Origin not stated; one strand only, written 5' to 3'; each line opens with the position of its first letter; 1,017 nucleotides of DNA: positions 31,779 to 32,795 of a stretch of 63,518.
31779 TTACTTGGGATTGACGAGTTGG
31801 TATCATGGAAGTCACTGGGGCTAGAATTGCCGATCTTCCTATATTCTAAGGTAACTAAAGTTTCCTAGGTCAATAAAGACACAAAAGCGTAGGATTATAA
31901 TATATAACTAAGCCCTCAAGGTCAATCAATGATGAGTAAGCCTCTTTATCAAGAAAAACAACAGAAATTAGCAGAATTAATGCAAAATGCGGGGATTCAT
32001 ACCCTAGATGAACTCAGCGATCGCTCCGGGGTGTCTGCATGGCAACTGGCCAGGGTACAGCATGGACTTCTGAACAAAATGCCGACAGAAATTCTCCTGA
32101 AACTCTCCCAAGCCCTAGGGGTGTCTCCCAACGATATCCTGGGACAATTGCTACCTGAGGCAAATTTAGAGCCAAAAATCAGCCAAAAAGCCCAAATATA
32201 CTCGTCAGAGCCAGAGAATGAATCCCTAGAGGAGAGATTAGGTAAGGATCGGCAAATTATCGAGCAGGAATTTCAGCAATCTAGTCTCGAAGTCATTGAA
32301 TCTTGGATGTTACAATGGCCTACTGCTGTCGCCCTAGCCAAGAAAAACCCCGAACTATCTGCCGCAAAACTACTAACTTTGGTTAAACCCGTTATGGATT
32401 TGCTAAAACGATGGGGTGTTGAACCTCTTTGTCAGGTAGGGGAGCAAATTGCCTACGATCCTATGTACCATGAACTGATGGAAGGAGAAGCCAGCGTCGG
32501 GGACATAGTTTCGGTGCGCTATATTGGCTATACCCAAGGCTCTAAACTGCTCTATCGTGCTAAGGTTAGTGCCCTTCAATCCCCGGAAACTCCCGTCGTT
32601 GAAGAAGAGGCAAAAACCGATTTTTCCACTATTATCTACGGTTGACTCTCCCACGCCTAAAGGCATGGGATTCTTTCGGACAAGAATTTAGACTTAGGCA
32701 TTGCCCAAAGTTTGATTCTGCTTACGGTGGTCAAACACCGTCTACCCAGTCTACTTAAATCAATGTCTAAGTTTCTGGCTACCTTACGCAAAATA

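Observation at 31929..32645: Helix-turn-helix domain fused to a GrpE-like nucleotide-exchange domain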

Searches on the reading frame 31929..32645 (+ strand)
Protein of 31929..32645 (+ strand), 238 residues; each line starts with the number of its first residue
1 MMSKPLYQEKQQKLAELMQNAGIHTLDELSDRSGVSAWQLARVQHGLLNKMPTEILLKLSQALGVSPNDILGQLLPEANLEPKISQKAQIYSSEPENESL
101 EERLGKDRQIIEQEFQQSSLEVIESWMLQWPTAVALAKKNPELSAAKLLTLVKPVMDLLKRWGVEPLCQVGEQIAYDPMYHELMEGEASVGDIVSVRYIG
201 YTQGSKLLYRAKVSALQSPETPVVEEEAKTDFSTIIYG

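Call 3: search_protein_families(library=pfam, proteins=[window:31929-32642:+], max_evalue=10)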
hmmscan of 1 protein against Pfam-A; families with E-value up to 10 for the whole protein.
window:31929-32642:+ (238 aa): 7 families
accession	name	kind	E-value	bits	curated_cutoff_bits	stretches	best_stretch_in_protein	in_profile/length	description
PF13443.12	HTH_26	-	4.5e-08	33.6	22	1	13-71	1-58/63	Cro/C1-type HTH DNA-binding domain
PF01025.24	GrpE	-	0.00012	22.2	25.8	1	93-214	37-162/165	GrpE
PF01381.28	HTH_3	-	0.0009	19.7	23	1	21-69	7-54/55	Helix-turn-helix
PF12844.13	HTH_19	-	0.03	14.6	30.2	1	13-71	3-59/64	Helix-turn-helix domain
PF04994.19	TfoX_C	-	0.068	13.7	23.1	1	13-63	14-61/81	TfoX C-terminal domain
PF13560.12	HTH_31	-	0.13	13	27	1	13-69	5-60/64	Helix-turn-helix domain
PF24798.1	Ig-CFAP74_4th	-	0.21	12.2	28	1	57-90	36-69/95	CFAP74 forth Ig-like domain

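Call 4: search_protein_families(library=ncbifam, proteins=[window:31929-32642:+], max_evalue=10)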
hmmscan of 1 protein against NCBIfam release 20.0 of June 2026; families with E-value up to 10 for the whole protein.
window:31929-32642:+ (238 aa): 1 family
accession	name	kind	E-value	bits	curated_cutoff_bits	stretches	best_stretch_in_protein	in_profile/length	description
NF010741.0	PRK14143.1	equivalog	0.00099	18.6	184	1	151-228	158-237/258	nucleotide exchange factor GrpE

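Call 5: find_homologous_proteins(query=window:31929-32642:+)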
Query window:31929-32642:+ (238 aa): 510 proteins with E <= 0.001 among 1073 candidates; the best 120 are listed.
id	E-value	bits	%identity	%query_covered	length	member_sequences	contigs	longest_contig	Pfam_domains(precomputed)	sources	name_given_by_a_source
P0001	2.4e-147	506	99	100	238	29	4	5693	PF13443.13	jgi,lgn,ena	jgi:DNA-binding Xre family transcriptional regulator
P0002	1.8e-74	268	62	85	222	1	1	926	PF01025.25,PF13443.13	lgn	-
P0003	1.2e-62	230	53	89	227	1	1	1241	PF01381.29,PF01025.25,PF13443.13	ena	-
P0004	1.1e-59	220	53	92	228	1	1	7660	PF01025.25,PF13443.13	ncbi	ncbi:MAG: nucleotide exchange factor GrpE [Xenococcaceae cyanobacterium]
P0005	4.5e-59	218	52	89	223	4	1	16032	PF01025.25,PF13443.13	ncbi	-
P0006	5.1e-59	218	54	91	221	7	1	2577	PF13443.13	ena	-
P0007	1.8e-57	213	42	91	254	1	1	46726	-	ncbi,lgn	-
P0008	2.3e-57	212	49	90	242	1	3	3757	PF13443.13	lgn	-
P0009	4.0e-57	211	53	89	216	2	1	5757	PF13443.13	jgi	jgi:molecular chaperone GrpE (heat shock protein)/DNA-binding Xre family transcriptional regulator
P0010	5.3e-57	211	50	91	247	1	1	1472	PF01381.29,PF01025.25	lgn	-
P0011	7.0e-57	211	52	89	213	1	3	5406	PF13443.13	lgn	-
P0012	1.0e-56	210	50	89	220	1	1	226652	PF13443.13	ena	-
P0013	1.1e-56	210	53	89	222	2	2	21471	PF01025.25,PF13443.13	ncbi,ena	-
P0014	8.8e-56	207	50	89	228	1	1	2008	PF01025.25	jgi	jgi:molecular chaperone GrpE (heat shock protein)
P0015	9.7e-56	207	47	91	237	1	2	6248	PF13443.13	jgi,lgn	jgi:molecular chaperone GrpE (heat shock protein)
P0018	1.9e-54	203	50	86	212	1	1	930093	PF01025.25,PF13443.13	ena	-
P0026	5.4e-53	198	48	82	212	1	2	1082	PF01025.25,PF13443.13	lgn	-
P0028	1.2e-52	197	66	50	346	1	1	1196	PF01025.25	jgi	jgi:molecular chaperone GrpE (heat shock protein)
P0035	4.1e-51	192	45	89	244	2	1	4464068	PF13443.13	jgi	jgi:molecular chaperone GrpE (heat shock protein)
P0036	7.5e-51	191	48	91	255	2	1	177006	-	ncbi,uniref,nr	ncbi:hypothetical protein C7H19_09795 [Aphanothece hegewaldii CCALA 016]|uniref:HTH cro/C1-type doma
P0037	8.0e-51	191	47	90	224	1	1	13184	PF01381.29,PF01025.25,PF13443.13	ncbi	ncbi:MAG: helix-turn-helix domain-containing protein [Cyanobacteriota bacterium]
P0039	1.3e-50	190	60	51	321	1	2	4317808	PF01025.25,PF13443.13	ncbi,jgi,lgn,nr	ncbi:MAG: hypothetical protein N5P05_000229 [Chroococcopsis gigantea SAG 12.99]|jgi:molecular chaper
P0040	3.4e-50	189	49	87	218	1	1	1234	PF01381.29,PF01025.25,PF13443.13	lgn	-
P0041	4.1e-50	189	63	50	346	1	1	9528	PF01025.25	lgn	-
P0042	5.8e-50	188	47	92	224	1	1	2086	PF01381.29,PF01025.25,PF13443.13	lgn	-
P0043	5.8e-50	188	49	89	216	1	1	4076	PF01025.25,PF13443.13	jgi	jgi:transcriptional regulator with XRE-family HTH domain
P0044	6.1e-50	188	46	90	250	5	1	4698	PF01025.25,PF13443.13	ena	-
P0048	4.6e-49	185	48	86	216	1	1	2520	PF01025.25,PF13443.13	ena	-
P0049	4.6e-49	185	47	90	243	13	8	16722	PF13443.13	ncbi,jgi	jgi:DNA-binding Xre family transcriptional regulator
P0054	5.7e-49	185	45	89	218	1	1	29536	PF01025.25,PF13443.13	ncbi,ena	-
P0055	6.0e-49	185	48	86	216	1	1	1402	PF01381.29,PF13443.13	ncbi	-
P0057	6.8e-49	185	42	92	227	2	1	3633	PF01025.25,PF13443.13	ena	-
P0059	7.9e-49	184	48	86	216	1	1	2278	PF01381.29,PF13443.13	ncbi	-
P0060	8.1e-49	184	48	85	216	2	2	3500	PF01381.29,PF13443.13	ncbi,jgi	jgi:transcriptional regulator with XRE-family HTH domain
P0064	9.9e-49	184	48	86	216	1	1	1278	PF01025.25,PF13443.13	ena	-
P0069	1.6e-48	183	48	86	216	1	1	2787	PF01381.29,PF01025.25,PF13443.13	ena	-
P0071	1.9e-48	183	47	85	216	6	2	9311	PF01381.29,PF13443.13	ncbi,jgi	jgi:transcriptional regulator with XRE-family HTH domain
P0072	2.0e-48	183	49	84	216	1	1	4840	PF01381.29,PF01025.25,PF13443.13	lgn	-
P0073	2.0e-48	183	46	89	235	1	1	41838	PF01025.25,PF13443.13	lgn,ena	-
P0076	2.3e-48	183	47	86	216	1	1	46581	PF13443.13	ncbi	-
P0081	3.4e-48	182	47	86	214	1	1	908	PF01025.25,PF13443.13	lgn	-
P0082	3.5e-48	182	46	89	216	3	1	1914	PF01381.29,PF01025.25,PF13443.13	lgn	-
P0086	4.8e-48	182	46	89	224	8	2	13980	PF01025.25,PF13443.13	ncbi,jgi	jgi:DNA-binding Xre family transcriptional regulator/molecular chaperone GrpE (heat shock protein)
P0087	5.1e-48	182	47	86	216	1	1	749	PF01025.25,PF13443.13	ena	-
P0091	6.8e-48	181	47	86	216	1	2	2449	PF13443.13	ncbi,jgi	jgi:molecular chaperone GrpE (heat shock protein)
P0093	9.0e-48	181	45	92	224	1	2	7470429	PF01025.25,PF13443.13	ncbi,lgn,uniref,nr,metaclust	ncbi:helix-turn-helix domain-containing protein [Allocoleopsis franciscana]|uniref:HTH cro/C1-type d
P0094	9.7e-48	181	47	86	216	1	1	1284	PF01381.29,PF01025.25,PF13443.13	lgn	-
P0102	1.7e-47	180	47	89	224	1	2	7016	PF01025.25,PF13443.13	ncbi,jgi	jgi:molecular chaperone GrpE (heat shock protein)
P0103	1.8e-47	180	46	82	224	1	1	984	PF01381.29,PF01025.25,PF13443.13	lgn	-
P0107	2.7e-47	179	48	85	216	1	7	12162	PF01381.29,PF01025.25,PF13443.13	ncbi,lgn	ncbi:MAG TPA: helix-turn-helix domain-containing protein [Leptolyngbyaceae cyanobacterium]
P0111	4.4e-47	179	44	90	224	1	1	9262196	PF01025.25,PF13443.13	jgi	jgi:DNA-binding Xre family transcriptional regulator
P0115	6.2e-47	178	44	92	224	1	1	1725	PF01025.25,PF13443.13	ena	-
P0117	6.6e-47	178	45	86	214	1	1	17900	PF13443.13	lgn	-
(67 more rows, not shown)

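Call 6: search_solved_structures(query=window:31929-32642:+, max_evalue=10, show_alignments=2)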
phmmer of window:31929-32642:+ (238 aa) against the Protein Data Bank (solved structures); distinct sequences matched with E-value up to 10: 12.
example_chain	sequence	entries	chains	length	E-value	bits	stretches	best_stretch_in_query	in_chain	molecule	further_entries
6fsq_A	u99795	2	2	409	0.019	17.9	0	69-195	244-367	alphaRep A3_bGFPD | A3_bGFPD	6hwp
6ft5_A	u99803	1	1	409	0.043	16.7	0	124-192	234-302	alphaRep A3_A3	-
9f5w_H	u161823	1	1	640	0.14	15.1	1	146-218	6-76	Condensin-2 complex subunit H2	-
4zv6_A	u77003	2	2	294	0.19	14.7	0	128-191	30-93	AlphaRep-7 | alpha-Rep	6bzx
9sah_A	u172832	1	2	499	0.33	13.8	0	132-216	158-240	E4-NB2 synthetic fusion protein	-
3a6m_A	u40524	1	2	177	0.41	13.5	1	128-215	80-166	Protein grpE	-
4xl5_C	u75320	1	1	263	0.55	13.1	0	131-197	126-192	bGFP-A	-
6veh_A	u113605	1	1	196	0.56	13.1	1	123-202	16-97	HEAT repeat domain-containing protein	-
6gwc_C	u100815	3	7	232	0.57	13.1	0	128-202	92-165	iE5 ALPHAREP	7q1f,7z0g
5tn0_A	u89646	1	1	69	0.71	12.8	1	19-72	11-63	HTH-type transcriptional regulator SinR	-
3qq6_A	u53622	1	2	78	0.89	12.4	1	16-72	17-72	HTH-type transcriptional regulator sinR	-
7t5u_A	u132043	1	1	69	0.96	12.3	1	12-68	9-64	Helix-turn-helix domain-containing protein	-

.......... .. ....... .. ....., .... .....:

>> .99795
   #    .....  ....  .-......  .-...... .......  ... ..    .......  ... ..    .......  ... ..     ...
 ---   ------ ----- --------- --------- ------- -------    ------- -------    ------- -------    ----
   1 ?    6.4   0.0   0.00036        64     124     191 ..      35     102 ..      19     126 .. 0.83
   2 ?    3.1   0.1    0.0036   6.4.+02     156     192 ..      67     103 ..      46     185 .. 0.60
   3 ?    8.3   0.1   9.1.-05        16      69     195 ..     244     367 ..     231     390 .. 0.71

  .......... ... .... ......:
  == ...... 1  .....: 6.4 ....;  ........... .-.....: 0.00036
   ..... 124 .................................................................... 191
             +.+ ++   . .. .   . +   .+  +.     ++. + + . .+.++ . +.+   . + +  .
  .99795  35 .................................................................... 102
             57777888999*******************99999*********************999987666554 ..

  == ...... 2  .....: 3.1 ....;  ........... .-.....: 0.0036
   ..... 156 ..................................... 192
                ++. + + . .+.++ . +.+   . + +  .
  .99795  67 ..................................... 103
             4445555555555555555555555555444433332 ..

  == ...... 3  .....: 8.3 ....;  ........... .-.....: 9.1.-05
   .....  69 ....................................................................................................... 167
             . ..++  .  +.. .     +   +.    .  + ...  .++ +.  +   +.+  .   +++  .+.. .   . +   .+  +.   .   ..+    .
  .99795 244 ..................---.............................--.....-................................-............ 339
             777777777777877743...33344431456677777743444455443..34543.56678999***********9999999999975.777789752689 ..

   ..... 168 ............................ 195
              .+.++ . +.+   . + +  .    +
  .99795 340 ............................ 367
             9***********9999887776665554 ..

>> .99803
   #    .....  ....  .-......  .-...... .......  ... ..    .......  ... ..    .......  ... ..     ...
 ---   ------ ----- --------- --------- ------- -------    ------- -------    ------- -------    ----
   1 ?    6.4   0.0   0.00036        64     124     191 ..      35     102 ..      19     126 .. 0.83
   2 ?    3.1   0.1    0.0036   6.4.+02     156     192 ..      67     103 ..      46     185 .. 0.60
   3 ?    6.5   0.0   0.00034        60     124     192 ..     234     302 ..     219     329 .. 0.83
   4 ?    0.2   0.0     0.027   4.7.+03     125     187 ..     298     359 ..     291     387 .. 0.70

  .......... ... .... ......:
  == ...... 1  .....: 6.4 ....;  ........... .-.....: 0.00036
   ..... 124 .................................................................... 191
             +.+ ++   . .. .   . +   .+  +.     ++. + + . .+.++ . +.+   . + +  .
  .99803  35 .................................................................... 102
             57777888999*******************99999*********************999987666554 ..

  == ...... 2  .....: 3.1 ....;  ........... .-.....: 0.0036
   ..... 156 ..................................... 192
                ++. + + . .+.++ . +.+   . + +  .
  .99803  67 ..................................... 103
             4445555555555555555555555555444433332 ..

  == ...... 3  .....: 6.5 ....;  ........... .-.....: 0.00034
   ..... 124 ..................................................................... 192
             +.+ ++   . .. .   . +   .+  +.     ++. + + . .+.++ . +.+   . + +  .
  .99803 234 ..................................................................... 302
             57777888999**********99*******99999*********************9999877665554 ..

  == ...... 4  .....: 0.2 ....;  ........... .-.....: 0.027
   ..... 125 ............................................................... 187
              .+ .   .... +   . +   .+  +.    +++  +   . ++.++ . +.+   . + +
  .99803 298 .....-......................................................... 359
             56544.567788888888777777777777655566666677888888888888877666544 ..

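Call 7: list_cluster_members(proteins=[window:31929-32642:+, P0093, P0036])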
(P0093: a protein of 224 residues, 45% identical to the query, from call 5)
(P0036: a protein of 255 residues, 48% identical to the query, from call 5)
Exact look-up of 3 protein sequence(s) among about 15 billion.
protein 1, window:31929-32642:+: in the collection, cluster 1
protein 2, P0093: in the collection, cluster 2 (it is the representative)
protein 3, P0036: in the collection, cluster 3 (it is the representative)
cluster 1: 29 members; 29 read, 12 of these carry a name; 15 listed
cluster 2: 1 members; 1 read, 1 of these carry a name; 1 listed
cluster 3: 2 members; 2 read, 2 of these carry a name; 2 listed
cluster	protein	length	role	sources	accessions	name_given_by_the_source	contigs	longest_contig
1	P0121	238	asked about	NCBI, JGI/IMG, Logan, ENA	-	DNA-binding Xre family transcriptional regulator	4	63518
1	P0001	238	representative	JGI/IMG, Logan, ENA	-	DNA-binding Xre family transcriptional regulator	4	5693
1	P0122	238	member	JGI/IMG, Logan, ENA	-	DNA-binding Xre family transcriptional regulator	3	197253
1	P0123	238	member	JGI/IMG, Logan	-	DNA-binding Xre family transcriptional regulator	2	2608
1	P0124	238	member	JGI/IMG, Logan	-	DNA-binding Xre family transcriptional regulator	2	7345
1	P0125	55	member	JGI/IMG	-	hypothetical protein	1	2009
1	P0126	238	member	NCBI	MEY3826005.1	MAG: hypothetical protein RLZZ148_819 [Cyanobacteriota bacterium]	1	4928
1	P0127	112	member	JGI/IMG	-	hypothetical protein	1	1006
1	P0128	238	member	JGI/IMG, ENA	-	DNA-binding Xre family transcriptional regulator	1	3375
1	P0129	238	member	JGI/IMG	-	DNA-binding Xre family transcriptional regulator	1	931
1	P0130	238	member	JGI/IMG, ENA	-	DNA-binding Xre family transcriptional regulator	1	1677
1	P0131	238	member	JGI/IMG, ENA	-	DNA-binding Xre family transcriptional regulator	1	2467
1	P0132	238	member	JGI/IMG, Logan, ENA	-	-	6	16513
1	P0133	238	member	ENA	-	-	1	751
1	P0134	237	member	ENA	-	-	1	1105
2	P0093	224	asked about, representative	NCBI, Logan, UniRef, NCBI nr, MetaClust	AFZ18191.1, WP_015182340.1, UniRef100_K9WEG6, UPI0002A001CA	helix-turn-helix domain-containing protein [Allocoleopsis franciscana] | HTH cro/C1-type domain-containing protein n=1 Tax=Allocoleopsis franciscana PCC 7113 ... | status=active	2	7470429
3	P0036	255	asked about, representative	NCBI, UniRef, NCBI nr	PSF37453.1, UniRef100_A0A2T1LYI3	hypothetical protein C7H19_09795 [Aphanothece hegewaldii CCALA 016] | HTH cro/C1-type domain-containing protein n=2 Tax=Aphanothece TaxID=1121 ...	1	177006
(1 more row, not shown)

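Call 9: search_solved_structures(query=A1, max_evalue=1, show_alignments=3)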
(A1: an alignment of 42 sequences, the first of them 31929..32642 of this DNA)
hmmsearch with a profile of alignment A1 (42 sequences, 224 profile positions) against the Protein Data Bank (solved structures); distinct sequences matched with E-value up to 1: 24.
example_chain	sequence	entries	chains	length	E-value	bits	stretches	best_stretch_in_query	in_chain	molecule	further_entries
1b0n_A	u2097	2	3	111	0.00061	22.6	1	23-80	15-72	PROTEIN (SINR PROTEIN) | HTH-TYPE TRANSCRIPTIONAL REGULATOR SINR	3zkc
3qq6_A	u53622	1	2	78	0.00074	22.4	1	18-72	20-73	HTH-type transcriptional regulator sinR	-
5tn0_A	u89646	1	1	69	0.001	21.9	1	23-72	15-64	HTH-type transcriptional regulator SinR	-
3pxp_A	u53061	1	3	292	0.0015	21.4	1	23-86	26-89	Helix-turn-helix domain protein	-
8bny_A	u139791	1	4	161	0.022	17.5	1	22-96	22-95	Immunity repressor protein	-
3a6m_A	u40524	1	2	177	0.034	16.9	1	78-220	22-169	Protein grpE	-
6z1p_Bq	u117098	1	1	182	0.04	16.7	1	49-115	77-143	30S ribosomal protein S17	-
5y69_A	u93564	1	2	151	0.069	15.9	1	12-82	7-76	chain A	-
8ij9_C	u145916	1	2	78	0.078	15.7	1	58-114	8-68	ELKS/Rab6-interacting/CAST family member 1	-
7t5u_A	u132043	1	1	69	0.089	15.6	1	9-67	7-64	Helix-turn-helix domain-containing protein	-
5y6a_A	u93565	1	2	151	0.13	15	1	12-82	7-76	chain A and B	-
4x2t_A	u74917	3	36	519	0.3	13.8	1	30-100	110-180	M17 leucyl aminopeptidase | M17 family aminopeptidase | M17 LEUCYL-AMINOPEPTIDASE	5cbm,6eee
4zx8_A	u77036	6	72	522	0.31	13.8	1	30-100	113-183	Probable M17 family aminopeptidase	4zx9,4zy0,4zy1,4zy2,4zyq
6ee2_A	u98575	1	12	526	0.31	13.8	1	30-100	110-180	Pf-M17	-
7rie_A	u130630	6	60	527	0.31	13.8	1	30-100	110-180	M17 leucyl aminopeptidase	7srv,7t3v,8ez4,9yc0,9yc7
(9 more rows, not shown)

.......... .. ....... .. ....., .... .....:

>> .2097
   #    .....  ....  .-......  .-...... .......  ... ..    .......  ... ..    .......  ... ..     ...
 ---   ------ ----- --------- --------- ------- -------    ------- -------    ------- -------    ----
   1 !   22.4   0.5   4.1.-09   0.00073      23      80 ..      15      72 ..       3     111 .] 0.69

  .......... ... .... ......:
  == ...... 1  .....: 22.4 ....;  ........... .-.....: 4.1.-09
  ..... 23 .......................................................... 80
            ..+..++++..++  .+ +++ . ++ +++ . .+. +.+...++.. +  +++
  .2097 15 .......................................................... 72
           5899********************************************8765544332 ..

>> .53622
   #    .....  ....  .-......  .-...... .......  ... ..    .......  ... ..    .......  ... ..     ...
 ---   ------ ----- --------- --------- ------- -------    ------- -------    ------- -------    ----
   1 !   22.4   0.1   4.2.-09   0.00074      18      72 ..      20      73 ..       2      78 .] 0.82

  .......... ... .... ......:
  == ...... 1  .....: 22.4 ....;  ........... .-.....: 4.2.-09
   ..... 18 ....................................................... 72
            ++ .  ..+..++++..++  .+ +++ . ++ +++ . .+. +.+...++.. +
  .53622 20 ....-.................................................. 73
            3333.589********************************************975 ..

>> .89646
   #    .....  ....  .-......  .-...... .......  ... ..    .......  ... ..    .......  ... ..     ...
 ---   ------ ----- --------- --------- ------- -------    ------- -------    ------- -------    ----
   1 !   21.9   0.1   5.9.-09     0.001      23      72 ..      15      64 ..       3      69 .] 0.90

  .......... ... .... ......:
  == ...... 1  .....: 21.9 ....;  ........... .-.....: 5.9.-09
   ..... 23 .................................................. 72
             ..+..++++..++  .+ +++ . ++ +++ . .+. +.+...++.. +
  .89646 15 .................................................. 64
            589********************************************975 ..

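Call 10: search_protein_families(library=pfam, alignment_id=A1, max_evalue=0.01)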
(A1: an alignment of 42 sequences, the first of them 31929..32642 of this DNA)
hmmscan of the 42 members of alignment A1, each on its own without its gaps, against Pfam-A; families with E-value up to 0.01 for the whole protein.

A. member 1, window:31929-32642:+ (238 aa): 3 families
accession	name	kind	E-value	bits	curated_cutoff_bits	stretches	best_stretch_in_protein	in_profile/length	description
PF13443.12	HTH_26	-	4.5e-08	33.6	22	1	13-71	1-58/63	Cro/C1-type HTH DNA-binding domain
PF01025.24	GrpE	-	0.00012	22.2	25.8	1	93-214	37-162/165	GrpE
PF01381.28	HTH_3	-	0.0009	19.7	23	1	21-69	7-54/55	Helix-turn-helix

B. families by the number of members that match (of 42 scanned): 22 families
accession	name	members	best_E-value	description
PF13443.12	HTH_26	41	3.7e-12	Cro/C1-type HTH DNA-binding domain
PF01025.24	GrpE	36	5.4e-08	GrpE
PF01381.28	HTH_3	28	4.6e-08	Helix-turn-helix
PF13560.12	HTH_31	9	1.6e-05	Helix-turn-helix domain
PF07022.19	Phage_CI_repr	3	0.00029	Bacteriophage CI repressor helix-turn-helix domain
PF01920.25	Prefoldin_2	2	0.00069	Prefoldin subunit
PF23735.1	KIF9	2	0.0045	Kinesin-like protein KIF9 domain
PF20994.3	CENPU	1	2.9e-05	CENPU protein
PF10487.15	Nup188_N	1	0.0011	Nucleoporin Nup188, N-terminal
PF20993.2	CENPH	1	0.0019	CENPH protein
PF14174.11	YycC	1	0.0027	YycC-like protein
PF04672.18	Methyltransf_19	1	0.003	S-adenosyl methyltransferase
PF13542.12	HTH_Tnp_ISL3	1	0.0036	Helix-turn-helix domain of transposase family ISL3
PF12844.13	HTH_19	1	0.0043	Helix-turn-helix domain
PF18645.6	DUF5631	1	0.0057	Family of unknown function (DUF5631)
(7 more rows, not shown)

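Call 18: predict_structure(alignment_id=A1)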
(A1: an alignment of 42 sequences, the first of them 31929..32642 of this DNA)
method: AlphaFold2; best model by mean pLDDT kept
length: 238 residues; sequences in the alignment: 42
mean_pLDDT: 79.3   pTM: 0.41
mean pLDDT of the five models: 79.3, 77.2, 76.7, 75.6, 74.7
residues with pLDDT >= 90: 79; 70-90: 107; 50-70: 30; < 50: 22
segments of 3 or more residues with pLDDT < 50: 1-3, 80-83, 85-93
pLDDT, mean of each block of 10 residues (from residue 1): 62 89 92 91 85 88 87 68 48 56 77 78 79 81 77 83 91 96 95 95 93 84 51 53
secondary structure, 60 per line:
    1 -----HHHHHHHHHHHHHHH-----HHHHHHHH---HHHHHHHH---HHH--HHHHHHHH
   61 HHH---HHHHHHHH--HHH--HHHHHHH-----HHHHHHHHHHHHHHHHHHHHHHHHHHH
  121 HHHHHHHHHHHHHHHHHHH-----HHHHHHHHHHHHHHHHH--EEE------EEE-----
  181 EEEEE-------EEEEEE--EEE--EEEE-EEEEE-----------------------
elements in order: H6-20 H26-33 H37-44 H53-63 H67-74 H82-88 H94-139 H145-161 E164-166 E173-175 E181-185 E193-198 E201-203 E206-209 E211-215
